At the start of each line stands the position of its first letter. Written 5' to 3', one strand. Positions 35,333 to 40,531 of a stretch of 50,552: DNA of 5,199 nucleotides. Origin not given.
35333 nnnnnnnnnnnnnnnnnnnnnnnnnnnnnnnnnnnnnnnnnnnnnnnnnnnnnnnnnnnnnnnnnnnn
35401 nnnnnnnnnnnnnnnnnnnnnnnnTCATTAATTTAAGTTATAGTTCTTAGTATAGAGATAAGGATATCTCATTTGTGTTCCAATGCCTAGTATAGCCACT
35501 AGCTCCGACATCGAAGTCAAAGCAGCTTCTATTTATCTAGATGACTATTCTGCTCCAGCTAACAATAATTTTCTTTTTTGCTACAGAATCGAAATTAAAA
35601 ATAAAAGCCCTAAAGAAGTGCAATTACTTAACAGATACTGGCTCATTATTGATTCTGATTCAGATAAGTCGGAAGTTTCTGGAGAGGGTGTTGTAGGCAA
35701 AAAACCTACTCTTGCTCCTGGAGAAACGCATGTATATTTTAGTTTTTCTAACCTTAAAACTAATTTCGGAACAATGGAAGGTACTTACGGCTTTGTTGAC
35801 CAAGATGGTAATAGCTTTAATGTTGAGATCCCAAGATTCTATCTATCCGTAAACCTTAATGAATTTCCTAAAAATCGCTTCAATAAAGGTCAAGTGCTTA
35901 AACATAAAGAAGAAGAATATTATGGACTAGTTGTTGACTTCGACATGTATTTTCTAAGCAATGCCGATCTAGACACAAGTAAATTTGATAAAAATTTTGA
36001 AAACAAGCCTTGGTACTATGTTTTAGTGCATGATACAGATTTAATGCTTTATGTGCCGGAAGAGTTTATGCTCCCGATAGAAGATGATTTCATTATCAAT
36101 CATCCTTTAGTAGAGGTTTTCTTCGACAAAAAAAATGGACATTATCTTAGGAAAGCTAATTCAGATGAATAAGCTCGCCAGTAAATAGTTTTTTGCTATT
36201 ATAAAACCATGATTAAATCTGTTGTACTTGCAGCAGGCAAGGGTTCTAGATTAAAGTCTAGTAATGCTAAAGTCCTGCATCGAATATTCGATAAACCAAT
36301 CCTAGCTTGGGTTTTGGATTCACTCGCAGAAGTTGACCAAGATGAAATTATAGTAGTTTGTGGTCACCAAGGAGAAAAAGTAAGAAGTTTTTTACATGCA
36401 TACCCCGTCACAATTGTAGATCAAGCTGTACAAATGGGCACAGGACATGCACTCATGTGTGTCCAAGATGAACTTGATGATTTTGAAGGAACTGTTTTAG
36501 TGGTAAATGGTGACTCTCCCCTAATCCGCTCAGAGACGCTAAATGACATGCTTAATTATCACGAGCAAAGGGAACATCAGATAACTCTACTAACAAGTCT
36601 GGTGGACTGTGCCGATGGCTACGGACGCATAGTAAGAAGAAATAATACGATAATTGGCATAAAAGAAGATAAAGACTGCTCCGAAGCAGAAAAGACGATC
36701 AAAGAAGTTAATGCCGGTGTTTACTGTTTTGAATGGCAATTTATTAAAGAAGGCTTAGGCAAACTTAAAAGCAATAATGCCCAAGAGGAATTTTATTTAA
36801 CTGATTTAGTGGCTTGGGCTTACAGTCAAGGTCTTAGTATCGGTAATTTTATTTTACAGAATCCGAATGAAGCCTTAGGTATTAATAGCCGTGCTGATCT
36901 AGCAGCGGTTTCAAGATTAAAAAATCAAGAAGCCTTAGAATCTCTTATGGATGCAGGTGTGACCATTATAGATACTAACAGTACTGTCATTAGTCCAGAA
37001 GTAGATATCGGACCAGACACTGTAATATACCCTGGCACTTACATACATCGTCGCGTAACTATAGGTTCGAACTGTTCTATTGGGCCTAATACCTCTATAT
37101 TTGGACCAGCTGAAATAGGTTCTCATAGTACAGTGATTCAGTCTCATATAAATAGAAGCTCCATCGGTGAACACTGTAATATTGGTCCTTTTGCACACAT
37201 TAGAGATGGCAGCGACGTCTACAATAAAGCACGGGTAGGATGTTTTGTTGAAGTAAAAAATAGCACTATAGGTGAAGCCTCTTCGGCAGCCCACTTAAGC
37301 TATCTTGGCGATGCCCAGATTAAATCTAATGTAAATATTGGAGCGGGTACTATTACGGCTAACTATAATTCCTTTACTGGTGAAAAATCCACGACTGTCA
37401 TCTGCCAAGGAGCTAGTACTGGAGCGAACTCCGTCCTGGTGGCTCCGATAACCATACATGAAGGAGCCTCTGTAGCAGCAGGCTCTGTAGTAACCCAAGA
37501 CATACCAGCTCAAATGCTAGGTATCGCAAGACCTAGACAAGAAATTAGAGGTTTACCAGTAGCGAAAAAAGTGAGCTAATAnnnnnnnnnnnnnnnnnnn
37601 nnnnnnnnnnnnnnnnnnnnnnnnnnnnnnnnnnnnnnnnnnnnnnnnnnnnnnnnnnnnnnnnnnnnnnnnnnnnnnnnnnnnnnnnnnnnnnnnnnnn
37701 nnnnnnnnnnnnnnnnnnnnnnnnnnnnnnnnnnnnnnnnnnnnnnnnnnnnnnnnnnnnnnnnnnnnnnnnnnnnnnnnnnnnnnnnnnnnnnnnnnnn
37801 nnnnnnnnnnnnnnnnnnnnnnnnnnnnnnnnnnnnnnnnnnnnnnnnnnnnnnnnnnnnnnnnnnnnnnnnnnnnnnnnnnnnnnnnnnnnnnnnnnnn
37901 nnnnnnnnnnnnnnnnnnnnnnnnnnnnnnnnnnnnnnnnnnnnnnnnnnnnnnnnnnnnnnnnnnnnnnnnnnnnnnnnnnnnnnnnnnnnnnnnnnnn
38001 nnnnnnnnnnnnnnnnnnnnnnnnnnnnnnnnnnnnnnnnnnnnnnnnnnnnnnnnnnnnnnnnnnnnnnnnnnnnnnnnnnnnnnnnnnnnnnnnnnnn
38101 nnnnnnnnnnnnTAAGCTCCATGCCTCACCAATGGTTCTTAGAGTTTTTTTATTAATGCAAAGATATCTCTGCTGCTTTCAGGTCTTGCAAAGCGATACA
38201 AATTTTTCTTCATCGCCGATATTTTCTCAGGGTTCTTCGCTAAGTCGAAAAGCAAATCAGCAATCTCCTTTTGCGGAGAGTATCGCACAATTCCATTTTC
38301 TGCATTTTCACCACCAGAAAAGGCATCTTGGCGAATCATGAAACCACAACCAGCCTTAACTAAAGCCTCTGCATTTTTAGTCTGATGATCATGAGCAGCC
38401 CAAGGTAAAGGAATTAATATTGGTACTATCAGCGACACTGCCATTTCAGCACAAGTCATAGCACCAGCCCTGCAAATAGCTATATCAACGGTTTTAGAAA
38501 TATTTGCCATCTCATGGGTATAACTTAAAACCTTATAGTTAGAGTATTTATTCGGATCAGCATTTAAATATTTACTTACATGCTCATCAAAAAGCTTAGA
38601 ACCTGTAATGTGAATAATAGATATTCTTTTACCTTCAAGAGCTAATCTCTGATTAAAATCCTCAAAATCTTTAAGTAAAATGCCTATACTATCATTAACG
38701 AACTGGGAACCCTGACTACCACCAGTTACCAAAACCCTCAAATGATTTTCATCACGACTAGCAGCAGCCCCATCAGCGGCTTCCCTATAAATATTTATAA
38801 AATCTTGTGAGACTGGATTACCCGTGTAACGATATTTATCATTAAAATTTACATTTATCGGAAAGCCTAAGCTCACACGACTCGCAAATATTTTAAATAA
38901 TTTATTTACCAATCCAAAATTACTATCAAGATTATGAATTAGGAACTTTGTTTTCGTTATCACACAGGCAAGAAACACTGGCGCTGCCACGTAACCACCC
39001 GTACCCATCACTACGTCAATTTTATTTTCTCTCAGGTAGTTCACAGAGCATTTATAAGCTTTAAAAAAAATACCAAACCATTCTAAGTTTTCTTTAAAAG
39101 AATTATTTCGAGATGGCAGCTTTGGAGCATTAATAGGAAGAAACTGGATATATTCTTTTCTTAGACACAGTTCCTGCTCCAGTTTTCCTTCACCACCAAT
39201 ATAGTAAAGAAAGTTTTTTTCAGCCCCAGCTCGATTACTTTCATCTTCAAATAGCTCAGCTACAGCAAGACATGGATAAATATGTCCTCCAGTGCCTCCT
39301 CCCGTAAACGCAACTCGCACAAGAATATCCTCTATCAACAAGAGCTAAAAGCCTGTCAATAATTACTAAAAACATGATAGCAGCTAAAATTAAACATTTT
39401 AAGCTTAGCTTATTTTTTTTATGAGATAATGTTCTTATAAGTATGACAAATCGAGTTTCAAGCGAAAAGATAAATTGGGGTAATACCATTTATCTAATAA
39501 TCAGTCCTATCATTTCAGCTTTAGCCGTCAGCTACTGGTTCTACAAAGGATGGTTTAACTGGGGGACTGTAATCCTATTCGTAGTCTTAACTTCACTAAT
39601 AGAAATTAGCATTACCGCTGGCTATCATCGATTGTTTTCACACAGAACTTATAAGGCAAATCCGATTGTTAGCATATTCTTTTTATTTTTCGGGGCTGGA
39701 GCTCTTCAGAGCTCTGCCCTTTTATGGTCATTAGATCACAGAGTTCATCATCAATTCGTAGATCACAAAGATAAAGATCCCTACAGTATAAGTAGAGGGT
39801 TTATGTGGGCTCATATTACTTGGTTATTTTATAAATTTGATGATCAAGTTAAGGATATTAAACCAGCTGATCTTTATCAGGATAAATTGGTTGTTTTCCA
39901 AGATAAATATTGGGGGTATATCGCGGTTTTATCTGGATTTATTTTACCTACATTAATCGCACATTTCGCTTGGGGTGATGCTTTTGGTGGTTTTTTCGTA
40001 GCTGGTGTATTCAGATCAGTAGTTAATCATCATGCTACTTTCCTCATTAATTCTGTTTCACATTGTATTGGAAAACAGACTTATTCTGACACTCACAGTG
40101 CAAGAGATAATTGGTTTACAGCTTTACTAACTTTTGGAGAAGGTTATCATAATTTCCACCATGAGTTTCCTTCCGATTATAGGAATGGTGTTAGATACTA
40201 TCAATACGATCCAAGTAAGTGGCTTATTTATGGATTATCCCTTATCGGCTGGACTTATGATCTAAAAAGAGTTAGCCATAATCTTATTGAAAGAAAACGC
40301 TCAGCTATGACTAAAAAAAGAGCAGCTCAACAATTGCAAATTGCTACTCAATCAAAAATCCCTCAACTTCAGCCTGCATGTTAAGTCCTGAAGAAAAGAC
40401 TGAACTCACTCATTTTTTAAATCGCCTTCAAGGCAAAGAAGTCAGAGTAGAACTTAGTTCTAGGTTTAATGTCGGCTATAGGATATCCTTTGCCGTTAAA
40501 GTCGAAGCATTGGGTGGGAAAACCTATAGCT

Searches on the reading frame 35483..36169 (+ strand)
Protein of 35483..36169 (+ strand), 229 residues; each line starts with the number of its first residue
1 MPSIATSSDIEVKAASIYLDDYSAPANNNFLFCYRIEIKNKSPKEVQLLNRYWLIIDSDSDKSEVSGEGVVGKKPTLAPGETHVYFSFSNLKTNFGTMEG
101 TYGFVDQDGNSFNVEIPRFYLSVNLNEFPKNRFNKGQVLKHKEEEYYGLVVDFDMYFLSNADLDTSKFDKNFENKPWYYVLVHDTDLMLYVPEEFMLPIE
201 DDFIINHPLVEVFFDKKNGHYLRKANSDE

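Call 75: search_protein_families(library=pfam, proteins=[window:35483-36169:+], max_evalue=0.00001)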
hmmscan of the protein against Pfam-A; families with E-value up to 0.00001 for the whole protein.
window:35483-36169:+ (229 aa): 2 families
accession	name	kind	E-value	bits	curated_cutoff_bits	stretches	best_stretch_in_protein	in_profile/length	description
PF04379.20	DUF525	-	2e-29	102.1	27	1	21-105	2-86/87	ApaG domain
PF08755.16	YccV-like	-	1.4e-11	45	22.8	1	132-219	2-99/101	Hemimethylated DNA-binding protein YccV like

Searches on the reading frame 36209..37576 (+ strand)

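Call 75: search_protein_families(library=pfam, proteins=[window:36209-37576:+], max_evalue=0.00001)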
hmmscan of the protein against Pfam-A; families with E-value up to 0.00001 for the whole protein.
window:36209-37576:+ (456 aa): 7 families
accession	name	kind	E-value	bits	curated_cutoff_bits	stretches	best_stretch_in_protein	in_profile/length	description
PF00132.30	Hexapep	-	1.7e-21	75.4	27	1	267-298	4-35/36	Bacterial transferase hexapeptide (six repeats)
PF12804.13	NTP_transf_3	-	1.3e-18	68.2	27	1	5-129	2-122/160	MobA-like NTP transferase domain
PF00483.29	NTP_transferase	-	2.7e-14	53.8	21.2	1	3-202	1-207/245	Nucleotidyl transferase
PF25084.1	LbH_EIF2B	-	3e-10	40.5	54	0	303-379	24-101/105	EIF2B subunit epsilon LbH domain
PF01128.25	IspD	-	8.5e-09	35.9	27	1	4-128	3-127/221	2-C-methyl-D-erythritol 4-phosphate cytidylyltransferase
PF02348.25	CTP_transf_3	-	1.7e-07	31.7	22.6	1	19-130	14-121/217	Cytidylyltransferase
PF14602.12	Hexapep_2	-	6e-07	29.5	27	0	405-430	11-34/34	Hexapeptide repeat of succinyl-transferase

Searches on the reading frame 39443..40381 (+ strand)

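Call 75: search_protein_families(library=pfam, proteins=[window:39443-40381:+], max_evalue=0.00001)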
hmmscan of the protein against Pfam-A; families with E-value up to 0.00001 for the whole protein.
window:39443-40381:+ (313 aa): 1 family
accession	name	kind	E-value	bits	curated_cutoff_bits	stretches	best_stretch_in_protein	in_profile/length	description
PF00487.30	FA_desaturase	-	1.5e-20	74.5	29.7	1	40-259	3-235/253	Fatty acid desaturase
